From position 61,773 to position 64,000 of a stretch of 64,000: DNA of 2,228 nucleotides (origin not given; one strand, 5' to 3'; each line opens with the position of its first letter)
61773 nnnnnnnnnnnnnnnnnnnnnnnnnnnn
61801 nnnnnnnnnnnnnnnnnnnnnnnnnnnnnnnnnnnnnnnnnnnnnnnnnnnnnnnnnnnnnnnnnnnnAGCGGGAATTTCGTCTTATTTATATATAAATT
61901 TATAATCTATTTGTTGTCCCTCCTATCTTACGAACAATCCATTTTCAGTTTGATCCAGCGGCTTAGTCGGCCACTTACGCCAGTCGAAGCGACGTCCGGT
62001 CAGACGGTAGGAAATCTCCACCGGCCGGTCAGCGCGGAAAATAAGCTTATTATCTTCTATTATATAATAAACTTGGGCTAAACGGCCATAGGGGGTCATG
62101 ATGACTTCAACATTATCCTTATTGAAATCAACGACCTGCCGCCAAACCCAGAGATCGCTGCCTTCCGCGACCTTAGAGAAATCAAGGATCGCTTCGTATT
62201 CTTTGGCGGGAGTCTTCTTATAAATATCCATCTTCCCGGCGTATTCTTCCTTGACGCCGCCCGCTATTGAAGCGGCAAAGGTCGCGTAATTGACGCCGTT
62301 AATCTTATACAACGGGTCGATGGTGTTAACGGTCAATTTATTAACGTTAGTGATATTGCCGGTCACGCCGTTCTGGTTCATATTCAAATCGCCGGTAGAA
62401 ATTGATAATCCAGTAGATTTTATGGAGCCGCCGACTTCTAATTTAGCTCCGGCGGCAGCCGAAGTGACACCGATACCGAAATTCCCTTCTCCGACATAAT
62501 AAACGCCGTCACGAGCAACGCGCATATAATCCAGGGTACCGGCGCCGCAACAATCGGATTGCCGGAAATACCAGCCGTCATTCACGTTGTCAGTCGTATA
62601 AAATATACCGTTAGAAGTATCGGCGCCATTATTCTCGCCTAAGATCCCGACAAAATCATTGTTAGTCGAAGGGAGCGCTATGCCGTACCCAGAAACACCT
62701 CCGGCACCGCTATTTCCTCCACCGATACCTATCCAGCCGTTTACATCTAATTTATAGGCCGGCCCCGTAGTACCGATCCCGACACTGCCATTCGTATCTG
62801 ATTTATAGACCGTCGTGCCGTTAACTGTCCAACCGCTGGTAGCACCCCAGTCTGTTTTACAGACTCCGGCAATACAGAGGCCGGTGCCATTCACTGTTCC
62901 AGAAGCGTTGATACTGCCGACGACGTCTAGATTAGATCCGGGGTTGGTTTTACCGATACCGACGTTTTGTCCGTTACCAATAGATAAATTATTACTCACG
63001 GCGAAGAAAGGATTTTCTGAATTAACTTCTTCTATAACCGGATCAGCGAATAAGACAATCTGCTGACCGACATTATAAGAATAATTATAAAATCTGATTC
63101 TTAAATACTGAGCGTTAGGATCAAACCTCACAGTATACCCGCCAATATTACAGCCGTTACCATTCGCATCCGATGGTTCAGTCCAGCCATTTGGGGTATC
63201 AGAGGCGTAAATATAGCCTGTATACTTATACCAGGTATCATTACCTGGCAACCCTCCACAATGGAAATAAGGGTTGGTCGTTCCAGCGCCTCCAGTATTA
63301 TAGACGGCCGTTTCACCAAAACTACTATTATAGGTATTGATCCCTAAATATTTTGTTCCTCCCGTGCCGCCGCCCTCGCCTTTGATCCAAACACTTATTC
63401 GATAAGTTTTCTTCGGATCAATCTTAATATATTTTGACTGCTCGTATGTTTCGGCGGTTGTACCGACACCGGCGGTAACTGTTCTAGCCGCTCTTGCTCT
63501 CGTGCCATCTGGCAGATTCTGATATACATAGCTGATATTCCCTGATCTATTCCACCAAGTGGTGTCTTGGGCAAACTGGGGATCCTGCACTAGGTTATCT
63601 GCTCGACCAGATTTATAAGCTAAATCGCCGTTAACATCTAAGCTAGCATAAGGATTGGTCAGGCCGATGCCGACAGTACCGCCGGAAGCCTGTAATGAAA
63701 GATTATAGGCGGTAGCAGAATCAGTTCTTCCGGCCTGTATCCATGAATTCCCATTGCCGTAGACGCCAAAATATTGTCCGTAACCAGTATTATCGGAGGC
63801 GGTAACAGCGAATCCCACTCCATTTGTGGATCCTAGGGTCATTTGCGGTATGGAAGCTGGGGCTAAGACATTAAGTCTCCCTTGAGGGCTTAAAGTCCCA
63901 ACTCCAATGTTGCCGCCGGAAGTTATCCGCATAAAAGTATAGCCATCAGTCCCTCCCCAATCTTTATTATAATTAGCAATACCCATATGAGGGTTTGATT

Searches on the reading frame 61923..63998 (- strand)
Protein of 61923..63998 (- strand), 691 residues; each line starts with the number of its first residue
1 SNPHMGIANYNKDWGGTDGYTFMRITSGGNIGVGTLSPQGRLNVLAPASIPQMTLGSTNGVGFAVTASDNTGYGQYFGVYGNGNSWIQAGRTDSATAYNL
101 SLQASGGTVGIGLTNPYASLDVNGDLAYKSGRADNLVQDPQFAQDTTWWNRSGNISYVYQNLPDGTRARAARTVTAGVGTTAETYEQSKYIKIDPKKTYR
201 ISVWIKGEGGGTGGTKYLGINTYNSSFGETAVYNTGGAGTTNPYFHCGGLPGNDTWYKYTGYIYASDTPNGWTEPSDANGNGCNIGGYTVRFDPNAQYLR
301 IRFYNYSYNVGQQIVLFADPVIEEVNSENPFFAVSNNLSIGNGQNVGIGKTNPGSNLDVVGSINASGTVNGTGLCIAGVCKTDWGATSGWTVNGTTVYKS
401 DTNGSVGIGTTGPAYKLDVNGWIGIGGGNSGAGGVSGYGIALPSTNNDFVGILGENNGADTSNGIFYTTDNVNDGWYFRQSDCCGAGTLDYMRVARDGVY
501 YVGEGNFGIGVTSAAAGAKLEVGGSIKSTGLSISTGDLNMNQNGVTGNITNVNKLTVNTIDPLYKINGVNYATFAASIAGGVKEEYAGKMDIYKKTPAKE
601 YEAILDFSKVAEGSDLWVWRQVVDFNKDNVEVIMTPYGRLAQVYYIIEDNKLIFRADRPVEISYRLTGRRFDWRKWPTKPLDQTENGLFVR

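Call 11: search_protein_families(library=pfam, proteins=[window:61923-63986:-], max_evalue=0.001)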
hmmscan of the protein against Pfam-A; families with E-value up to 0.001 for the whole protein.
window:61923-63986:- (687 aa): 0 families

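Call 49: search_protein_families(library=pfam, proteins=[window:61923-63998:-], max_evalue=1)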
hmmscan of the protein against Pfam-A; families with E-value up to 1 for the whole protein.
window:61923-63998:- (691 aa): 2 families
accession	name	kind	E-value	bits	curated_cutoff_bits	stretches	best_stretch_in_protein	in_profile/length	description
PF02018.23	CBM_4_9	-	0.011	16.5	25.9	1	135-213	2-78/136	Carbohydrate binding domain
PF21987.2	YajR_YAM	-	0.15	12.3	26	1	186-203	34-51/56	YajR YAM domain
